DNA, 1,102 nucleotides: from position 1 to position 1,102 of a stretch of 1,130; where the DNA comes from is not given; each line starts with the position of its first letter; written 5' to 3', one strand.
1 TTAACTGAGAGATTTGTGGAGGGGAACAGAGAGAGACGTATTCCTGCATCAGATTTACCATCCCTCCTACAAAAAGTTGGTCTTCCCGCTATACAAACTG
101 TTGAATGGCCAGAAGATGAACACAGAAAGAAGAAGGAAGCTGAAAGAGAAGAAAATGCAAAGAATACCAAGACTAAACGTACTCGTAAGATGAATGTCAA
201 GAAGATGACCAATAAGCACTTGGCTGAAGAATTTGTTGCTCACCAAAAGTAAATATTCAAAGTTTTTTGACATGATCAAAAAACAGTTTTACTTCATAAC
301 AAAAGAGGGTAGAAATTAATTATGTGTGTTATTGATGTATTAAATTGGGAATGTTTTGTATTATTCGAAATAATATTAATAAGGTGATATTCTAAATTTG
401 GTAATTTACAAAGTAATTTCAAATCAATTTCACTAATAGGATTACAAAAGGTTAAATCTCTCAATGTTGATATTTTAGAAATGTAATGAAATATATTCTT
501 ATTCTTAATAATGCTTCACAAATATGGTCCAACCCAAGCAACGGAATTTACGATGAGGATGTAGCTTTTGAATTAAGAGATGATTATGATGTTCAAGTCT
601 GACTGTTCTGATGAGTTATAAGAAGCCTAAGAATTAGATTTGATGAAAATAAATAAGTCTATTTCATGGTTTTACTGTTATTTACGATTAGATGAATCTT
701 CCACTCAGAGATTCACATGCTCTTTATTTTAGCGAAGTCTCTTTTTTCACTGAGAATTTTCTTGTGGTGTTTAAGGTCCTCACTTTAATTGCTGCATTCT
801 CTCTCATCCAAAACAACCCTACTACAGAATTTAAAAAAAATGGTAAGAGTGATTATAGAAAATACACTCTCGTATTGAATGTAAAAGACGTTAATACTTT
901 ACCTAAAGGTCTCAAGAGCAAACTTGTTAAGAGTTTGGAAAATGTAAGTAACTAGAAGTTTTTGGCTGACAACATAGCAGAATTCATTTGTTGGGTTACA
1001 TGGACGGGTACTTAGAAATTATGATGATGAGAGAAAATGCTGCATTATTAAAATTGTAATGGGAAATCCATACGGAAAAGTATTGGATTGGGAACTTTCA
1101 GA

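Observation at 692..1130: Candidate split gene: ORF 692..943 joined in frame to the open frame 978..1130+ across a 34-37 nt intron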

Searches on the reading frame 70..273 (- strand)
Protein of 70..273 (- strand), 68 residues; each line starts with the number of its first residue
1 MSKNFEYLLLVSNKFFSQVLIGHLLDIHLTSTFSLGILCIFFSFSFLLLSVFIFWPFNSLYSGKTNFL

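Call 49: find_encoding_contigs(protein=window:70-273:-, flank=10000)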
Protein seq(68 aa) (68 aa): no gene with exactly this product is on record in the collection.

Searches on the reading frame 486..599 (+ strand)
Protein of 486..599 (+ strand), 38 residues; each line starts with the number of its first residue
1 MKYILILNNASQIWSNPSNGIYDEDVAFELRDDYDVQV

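Call 48: find_encoding_contigs(protein=window:486-599:+, flank=10000)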
Protein seq(38 aa) (38 aa): no gene with exactly this product is on record in the collection.

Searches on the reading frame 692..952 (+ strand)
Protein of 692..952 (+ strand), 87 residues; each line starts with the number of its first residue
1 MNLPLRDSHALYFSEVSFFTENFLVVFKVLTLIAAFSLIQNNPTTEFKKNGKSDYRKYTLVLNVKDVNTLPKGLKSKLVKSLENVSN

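Call 4: search_protein_families(library=pfam, proteins=[window:692-952:+], max_evalue=10)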
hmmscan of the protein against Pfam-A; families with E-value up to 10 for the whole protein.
seq(87 aa): 0 families

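Call 18: find_encoding_contigs(protein=window:692-952:+, flank=10000)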
Protein seq(87 aa) (87 aa): no gene with exactly this product is on record in the collection.
